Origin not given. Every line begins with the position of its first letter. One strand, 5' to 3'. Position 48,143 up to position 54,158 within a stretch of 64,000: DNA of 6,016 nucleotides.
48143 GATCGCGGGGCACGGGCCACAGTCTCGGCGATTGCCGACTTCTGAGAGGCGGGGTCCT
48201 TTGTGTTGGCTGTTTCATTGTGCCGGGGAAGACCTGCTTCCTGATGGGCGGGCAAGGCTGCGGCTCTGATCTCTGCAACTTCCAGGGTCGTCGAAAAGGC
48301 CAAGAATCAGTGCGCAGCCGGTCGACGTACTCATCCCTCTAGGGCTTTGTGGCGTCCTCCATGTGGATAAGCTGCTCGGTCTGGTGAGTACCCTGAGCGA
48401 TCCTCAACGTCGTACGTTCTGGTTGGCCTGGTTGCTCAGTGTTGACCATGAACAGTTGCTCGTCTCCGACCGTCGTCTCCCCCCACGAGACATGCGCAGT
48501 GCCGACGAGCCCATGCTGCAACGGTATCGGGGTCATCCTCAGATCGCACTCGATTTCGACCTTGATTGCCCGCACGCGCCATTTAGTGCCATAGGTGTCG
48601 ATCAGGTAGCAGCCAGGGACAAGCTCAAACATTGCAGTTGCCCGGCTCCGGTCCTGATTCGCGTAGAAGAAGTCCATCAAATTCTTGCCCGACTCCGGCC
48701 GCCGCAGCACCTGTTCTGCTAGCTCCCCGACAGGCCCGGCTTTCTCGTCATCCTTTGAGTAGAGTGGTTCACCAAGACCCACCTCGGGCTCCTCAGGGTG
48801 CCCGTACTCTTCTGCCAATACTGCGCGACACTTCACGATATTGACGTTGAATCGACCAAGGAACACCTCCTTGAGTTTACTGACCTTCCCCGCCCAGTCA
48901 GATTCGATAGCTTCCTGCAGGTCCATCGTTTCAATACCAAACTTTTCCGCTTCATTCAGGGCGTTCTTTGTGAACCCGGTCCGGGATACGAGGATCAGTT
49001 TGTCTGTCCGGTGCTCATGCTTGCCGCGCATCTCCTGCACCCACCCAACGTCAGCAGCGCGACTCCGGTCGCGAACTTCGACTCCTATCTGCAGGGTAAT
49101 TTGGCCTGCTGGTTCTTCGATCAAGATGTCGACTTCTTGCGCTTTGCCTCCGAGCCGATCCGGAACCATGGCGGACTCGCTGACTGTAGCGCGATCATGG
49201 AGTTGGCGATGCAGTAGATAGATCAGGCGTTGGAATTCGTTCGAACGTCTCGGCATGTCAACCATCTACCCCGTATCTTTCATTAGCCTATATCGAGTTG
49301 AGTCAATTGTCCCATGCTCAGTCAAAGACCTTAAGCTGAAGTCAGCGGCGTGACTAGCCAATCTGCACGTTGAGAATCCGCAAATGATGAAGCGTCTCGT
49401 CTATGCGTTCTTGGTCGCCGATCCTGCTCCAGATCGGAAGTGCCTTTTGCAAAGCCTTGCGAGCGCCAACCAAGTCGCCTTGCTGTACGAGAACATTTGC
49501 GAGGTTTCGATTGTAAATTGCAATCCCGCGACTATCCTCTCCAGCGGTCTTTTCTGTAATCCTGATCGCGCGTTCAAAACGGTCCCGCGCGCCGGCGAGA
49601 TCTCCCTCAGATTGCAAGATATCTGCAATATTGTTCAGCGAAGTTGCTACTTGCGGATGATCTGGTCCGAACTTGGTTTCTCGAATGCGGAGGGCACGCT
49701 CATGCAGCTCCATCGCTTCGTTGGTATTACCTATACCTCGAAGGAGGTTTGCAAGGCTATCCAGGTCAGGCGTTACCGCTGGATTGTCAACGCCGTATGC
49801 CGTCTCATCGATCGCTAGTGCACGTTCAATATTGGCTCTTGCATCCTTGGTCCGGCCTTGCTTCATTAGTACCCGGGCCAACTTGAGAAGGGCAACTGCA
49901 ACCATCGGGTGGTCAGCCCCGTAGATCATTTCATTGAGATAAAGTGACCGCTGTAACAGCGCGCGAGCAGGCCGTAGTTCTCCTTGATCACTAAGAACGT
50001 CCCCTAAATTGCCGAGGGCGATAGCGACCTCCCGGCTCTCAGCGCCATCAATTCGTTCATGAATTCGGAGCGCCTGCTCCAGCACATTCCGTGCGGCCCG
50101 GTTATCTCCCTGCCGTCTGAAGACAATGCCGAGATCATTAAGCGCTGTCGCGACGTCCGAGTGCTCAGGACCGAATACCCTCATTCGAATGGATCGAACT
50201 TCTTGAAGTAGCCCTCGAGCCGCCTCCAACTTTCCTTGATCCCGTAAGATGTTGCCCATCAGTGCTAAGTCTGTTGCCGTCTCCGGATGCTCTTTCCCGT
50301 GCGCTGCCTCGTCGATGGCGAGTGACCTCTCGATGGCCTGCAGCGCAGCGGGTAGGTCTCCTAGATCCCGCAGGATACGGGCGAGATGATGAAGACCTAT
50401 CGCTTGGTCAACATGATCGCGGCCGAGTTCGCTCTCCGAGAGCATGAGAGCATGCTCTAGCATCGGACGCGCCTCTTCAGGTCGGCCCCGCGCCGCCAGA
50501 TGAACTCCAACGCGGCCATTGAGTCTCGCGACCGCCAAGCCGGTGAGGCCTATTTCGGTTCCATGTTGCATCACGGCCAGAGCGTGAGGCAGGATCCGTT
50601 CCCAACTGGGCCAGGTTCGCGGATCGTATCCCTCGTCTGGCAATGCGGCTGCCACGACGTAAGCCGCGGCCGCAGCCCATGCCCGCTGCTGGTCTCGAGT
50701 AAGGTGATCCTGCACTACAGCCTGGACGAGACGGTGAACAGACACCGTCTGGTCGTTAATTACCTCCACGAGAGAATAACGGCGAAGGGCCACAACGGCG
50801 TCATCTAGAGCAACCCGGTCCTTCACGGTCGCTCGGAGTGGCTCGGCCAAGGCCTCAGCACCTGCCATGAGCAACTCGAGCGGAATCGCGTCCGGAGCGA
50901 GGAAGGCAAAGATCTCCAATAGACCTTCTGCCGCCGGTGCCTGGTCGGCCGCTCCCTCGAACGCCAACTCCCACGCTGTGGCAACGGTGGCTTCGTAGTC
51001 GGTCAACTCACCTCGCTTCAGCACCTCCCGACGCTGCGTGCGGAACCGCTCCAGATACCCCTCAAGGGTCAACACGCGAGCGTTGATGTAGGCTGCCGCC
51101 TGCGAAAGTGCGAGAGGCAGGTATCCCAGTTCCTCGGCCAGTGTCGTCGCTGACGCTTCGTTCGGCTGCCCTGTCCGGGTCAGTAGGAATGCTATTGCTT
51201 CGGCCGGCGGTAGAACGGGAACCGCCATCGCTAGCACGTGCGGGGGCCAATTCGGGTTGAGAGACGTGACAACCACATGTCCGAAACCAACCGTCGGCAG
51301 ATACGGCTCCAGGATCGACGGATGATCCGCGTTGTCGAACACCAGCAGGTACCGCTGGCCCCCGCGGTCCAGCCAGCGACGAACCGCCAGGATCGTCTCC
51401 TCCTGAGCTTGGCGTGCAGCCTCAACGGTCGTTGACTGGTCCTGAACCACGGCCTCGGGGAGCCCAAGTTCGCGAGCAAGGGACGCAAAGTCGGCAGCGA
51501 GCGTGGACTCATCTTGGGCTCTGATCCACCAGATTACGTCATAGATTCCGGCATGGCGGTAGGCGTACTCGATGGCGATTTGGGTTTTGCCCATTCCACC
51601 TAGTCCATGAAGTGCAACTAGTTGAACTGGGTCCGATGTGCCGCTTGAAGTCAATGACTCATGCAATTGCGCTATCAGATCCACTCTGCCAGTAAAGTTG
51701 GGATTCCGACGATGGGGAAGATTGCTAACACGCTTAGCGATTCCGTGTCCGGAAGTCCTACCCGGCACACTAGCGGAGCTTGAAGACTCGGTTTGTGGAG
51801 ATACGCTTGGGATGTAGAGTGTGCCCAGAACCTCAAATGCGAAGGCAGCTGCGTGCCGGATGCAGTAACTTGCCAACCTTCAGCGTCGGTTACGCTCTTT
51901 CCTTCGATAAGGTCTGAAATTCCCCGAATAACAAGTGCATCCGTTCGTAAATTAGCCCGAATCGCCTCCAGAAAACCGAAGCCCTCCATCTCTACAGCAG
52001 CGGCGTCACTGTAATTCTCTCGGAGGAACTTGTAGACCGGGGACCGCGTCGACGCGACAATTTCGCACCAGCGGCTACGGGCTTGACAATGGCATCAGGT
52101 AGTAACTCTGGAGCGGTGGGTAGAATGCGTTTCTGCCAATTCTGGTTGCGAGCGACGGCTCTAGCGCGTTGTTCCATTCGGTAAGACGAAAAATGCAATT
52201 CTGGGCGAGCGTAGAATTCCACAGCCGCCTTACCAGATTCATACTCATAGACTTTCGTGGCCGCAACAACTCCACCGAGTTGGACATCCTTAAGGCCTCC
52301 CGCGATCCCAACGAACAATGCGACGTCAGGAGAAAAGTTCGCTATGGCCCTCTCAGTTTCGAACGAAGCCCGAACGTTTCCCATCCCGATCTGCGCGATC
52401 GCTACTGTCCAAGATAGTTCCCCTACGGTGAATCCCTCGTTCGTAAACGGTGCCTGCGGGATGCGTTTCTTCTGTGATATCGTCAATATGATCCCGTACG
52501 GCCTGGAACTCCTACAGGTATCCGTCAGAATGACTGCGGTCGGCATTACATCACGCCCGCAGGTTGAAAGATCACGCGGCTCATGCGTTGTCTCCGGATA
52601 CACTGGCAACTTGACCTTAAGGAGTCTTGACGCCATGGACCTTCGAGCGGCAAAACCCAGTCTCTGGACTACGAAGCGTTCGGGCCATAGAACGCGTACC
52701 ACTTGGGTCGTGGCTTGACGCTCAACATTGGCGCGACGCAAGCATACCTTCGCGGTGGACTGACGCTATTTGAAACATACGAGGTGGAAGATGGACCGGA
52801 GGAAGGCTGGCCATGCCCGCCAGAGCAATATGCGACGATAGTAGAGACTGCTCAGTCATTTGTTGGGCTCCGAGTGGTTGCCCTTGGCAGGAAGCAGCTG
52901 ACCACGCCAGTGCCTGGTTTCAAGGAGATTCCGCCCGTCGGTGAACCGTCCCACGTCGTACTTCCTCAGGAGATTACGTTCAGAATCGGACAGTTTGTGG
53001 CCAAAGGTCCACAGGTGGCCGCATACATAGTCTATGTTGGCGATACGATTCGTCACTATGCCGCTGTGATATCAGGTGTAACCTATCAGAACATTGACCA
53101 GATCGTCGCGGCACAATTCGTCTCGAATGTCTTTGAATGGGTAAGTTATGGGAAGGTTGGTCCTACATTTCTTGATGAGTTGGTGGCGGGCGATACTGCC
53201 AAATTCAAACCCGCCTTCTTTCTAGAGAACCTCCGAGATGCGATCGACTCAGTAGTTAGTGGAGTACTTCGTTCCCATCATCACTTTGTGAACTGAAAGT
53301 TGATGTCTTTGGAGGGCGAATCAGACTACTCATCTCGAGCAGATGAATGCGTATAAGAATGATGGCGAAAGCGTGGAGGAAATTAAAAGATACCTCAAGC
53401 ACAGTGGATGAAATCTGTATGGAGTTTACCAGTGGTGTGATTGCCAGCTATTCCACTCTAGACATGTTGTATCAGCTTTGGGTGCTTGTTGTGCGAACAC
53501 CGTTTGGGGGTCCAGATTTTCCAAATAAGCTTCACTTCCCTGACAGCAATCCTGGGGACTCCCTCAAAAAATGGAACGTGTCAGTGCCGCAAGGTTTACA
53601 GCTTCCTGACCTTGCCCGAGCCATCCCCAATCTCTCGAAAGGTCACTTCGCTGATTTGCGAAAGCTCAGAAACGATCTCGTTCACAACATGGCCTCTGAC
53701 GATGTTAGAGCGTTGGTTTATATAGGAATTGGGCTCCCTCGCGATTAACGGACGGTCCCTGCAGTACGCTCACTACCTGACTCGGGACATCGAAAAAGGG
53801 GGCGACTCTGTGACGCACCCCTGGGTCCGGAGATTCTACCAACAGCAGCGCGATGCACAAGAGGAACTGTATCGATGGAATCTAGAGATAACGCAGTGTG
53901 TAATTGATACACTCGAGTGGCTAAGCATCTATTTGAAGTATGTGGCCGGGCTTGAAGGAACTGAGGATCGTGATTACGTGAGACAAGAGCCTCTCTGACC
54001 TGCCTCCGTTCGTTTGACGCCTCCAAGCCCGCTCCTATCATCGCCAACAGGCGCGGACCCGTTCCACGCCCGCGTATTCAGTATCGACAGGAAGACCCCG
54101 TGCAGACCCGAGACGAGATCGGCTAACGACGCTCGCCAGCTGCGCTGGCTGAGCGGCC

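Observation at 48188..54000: Low-GC ~5.8 kb island between mannitol dehydrogenase and selD: candidate multi-gene anti-phage defence locus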

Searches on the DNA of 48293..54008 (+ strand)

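Call 82: search_dna_similar(query=window:48293-54008:+, collection=plasmids, mode=near, max_rows=5)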
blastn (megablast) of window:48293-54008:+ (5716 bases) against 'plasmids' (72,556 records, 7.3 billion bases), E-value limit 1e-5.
No match.
